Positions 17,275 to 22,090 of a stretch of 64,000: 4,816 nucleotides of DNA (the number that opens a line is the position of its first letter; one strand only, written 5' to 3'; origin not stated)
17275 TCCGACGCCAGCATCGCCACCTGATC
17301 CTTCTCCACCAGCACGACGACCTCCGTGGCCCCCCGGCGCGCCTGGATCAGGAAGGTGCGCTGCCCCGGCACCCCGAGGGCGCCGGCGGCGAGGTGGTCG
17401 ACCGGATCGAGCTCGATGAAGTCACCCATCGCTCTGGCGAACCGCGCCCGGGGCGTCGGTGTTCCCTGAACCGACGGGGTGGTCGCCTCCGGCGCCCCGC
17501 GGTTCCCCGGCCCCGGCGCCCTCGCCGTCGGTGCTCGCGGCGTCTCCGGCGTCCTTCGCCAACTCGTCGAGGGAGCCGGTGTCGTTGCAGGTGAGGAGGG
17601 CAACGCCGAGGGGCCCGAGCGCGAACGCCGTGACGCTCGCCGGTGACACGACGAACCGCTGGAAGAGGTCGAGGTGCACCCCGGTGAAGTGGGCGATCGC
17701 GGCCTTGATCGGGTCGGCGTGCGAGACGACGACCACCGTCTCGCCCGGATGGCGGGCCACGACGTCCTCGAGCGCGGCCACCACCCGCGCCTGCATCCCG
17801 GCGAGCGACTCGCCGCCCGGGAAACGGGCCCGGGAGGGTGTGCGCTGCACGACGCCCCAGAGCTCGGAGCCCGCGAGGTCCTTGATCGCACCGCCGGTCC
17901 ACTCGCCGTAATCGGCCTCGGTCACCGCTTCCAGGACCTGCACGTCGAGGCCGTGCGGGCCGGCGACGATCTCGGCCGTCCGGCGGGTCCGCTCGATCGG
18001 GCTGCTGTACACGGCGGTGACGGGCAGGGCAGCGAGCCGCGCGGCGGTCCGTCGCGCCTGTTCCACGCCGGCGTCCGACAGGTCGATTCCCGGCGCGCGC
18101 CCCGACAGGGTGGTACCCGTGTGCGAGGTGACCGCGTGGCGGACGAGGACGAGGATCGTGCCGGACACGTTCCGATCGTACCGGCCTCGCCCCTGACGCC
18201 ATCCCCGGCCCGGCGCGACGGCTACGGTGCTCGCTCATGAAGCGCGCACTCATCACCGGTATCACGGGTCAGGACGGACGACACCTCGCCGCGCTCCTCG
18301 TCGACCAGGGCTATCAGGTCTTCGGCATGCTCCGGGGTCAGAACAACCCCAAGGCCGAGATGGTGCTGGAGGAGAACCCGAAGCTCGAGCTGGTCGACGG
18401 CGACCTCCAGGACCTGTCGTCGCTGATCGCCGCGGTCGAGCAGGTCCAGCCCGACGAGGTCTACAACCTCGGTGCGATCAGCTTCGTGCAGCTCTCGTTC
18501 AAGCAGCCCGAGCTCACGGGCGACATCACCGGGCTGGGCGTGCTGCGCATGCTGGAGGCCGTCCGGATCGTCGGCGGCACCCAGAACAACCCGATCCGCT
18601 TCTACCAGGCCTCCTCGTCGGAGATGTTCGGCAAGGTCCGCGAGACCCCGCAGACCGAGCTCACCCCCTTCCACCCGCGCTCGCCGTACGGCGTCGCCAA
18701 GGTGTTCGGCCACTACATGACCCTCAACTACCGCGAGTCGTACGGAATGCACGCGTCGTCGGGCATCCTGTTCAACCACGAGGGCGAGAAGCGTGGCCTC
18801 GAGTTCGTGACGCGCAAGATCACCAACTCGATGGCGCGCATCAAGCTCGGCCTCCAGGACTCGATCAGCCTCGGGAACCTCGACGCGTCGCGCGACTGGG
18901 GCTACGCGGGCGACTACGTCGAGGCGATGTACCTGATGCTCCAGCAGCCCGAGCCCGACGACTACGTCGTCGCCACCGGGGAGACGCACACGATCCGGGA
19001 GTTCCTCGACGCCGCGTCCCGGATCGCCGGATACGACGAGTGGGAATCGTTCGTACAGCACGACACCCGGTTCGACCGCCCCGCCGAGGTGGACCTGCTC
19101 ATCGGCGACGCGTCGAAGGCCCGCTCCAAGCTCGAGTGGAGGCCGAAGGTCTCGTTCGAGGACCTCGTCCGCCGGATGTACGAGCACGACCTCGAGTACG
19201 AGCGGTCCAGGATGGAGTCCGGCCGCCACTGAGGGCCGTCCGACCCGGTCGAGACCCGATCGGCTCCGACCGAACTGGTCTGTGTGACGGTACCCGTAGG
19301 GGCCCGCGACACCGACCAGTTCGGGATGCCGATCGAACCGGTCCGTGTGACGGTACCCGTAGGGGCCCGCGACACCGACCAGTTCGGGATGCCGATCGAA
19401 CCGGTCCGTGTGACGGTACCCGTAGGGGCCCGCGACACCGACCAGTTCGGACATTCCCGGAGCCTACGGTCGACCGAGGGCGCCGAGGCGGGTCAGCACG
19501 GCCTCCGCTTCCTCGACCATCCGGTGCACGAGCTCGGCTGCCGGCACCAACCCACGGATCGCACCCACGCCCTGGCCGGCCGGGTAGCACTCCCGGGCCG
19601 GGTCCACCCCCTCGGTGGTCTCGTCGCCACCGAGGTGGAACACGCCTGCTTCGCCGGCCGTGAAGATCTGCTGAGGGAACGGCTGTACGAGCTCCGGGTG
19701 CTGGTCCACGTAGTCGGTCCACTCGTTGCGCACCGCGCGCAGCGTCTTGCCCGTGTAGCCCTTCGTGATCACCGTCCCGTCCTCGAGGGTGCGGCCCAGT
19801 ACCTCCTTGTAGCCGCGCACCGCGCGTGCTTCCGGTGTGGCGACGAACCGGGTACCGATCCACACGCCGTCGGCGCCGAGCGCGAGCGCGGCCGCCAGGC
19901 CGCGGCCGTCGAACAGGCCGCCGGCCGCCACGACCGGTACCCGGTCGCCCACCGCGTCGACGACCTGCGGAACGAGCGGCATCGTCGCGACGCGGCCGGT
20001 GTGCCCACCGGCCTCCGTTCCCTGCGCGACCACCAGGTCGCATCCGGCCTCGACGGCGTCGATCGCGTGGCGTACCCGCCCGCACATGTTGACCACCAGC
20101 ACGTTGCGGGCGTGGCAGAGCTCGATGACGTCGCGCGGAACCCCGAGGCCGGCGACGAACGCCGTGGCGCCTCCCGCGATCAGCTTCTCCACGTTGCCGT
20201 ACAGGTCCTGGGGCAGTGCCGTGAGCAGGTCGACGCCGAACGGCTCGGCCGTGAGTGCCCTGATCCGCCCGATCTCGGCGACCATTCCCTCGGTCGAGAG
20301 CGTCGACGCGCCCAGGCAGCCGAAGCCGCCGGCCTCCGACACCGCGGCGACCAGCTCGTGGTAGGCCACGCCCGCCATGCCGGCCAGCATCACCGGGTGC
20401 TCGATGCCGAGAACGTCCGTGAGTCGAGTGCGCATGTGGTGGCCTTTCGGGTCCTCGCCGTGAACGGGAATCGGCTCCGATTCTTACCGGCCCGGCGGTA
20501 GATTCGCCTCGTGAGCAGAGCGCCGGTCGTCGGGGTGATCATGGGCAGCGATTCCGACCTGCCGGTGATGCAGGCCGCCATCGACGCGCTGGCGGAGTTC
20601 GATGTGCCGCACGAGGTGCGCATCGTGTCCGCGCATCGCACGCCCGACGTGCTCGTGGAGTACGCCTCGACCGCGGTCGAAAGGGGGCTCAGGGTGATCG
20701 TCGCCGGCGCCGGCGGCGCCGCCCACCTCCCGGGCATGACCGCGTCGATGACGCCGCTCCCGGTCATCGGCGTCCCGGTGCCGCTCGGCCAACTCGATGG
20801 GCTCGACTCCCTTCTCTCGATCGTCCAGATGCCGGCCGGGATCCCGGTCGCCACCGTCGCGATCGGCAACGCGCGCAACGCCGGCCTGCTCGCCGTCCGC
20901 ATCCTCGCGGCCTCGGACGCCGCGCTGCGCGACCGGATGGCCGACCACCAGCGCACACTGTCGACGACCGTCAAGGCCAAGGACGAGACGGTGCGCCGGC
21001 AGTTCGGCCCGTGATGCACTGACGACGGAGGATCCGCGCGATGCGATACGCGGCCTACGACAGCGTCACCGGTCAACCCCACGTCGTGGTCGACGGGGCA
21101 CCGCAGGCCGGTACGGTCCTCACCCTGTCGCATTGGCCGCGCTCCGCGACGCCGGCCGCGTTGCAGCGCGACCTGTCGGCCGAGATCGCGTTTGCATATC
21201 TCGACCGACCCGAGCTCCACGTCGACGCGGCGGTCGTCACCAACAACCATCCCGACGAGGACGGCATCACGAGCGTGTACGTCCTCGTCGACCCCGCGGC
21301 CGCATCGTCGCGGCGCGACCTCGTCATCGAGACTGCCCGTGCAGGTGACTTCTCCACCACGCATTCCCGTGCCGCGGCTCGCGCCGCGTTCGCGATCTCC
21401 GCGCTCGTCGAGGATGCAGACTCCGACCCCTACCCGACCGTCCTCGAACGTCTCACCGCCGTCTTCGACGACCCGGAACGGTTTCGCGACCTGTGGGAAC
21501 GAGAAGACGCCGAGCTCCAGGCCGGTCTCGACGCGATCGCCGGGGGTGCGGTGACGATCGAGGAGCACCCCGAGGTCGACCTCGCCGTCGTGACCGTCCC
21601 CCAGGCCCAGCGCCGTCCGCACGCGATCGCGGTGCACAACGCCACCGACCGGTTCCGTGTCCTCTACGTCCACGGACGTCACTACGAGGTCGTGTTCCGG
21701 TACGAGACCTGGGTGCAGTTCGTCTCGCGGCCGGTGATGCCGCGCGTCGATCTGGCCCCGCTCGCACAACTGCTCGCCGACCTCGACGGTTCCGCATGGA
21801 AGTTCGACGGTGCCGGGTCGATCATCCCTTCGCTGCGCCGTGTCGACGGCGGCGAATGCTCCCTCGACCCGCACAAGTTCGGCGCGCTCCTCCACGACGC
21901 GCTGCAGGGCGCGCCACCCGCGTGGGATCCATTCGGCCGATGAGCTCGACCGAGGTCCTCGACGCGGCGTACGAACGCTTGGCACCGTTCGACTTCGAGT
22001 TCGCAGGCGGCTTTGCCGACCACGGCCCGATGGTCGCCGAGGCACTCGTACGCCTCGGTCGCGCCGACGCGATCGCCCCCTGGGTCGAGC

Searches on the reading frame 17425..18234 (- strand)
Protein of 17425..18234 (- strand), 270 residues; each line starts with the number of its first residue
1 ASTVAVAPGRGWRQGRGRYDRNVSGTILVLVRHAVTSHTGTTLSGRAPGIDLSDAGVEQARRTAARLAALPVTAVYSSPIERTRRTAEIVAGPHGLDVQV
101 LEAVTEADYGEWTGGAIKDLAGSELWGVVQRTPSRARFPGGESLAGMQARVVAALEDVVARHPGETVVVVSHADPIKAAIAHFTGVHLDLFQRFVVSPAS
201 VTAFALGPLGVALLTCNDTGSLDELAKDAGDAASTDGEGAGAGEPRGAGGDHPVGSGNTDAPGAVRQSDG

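Call 16: search_protein_families(library=pfam, proteins=[window:17425-18234:-], max_evalue=0.0001)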
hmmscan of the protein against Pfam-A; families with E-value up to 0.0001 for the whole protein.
window:17425-18234:- (270 aa): 1 family
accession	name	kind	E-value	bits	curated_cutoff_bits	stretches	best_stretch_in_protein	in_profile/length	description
PF00300.27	His_Phos_1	-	1.5e-48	165.5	21.7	1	28-219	1-194/194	Histidine phosphatase superfamily (branch 1)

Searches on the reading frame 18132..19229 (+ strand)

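Call 16: search_protein_families(library=pfam, proteins=[window:18132-19229:+], max_evalue=0.0001)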
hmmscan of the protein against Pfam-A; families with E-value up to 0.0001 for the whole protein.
window:18132-19229:+ (366 aa): 5 families
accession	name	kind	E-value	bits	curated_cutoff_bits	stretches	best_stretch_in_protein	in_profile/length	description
PF16363.11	GDP_Man_Dehyd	-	1.6e-123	412.8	27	1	40-349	1-332/332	GDP-mannose 4,6 dehydratase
PF01370.27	Epimerase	-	2.5e-63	214.2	20.9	1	39-281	1-240/240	NAD dependent epimerase/dehydratase family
PF04321.23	RmlD_sub_bind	-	2.7e-07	30.4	27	1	38-202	2-141/287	RmlD substrate binding domain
PF05368.20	NmrA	-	6.2e-07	29.7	27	1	37-106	3-71/298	NmrA-like family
PF13460.12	NAD_binding_10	-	3.1e-06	27.6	27.2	1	43-105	1-61/184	NAD(P)H-binding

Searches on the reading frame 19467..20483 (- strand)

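Call 16: search_protein_families(library=pfam, proteins=[window:19467-20483:-], max_evalue=0.0001)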
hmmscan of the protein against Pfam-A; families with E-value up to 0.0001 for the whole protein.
window:19467-20483:- (339 aa): 3 families
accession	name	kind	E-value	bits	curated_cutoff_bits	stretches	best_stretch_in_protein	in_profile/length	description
PF03060.21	NMO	-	9.1e-60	203.2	28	2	94-325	102-331/331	Nitronate monooxygenase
PF01070.24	FMN_dh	-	5.3e-09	36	24.9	1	136-229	228-321/350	FMN-dependent dehydrogenase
PF00478.31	IMPDH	-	2.7e-08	33.7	25.6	0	180-221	206-247/345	IMP dehydrogenase / GMP reductase domain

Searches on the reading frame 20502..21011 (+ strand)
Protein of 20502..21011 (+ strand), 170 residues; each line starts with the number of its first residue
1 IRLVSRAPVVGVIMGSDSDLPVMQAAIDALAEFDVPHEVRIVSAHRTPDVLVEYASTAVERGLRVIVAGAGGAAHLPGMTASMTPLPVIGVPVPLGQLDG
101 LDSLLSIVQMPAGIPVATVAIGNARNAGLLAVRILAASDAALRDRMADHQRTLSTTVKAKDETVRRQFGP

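Call 16: search_protein_families(library=pfam, proteins=[window:20502-21011:+], max_evalue=0.0001)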
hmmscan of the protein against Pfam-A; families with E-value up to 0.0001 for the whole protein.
window:20502-21011:+ (170 aa): 1 family
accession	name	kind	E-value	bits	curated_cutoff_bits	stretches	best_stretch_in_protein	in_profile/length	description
PF00731.26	AIRC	-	3.5e-64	215.3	30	1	10-153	2-145/148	AIR carboxylase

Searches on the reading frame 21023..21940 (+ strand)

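Call 16: search_protein_families(library=pfam, proteins=[window:21023-21940:+], max_evalue=0.0001)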
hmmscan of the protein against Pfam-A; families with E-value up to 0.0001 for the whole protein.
window:21023-21940:+ (306 aa): 1 family
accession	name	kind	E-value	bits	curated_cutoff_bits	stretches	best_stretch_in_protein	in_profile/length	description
PF20392.3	DUF6687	-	1.8e-72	244.7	27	1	6-274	2-292/339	Family of unknown function (DUF6687)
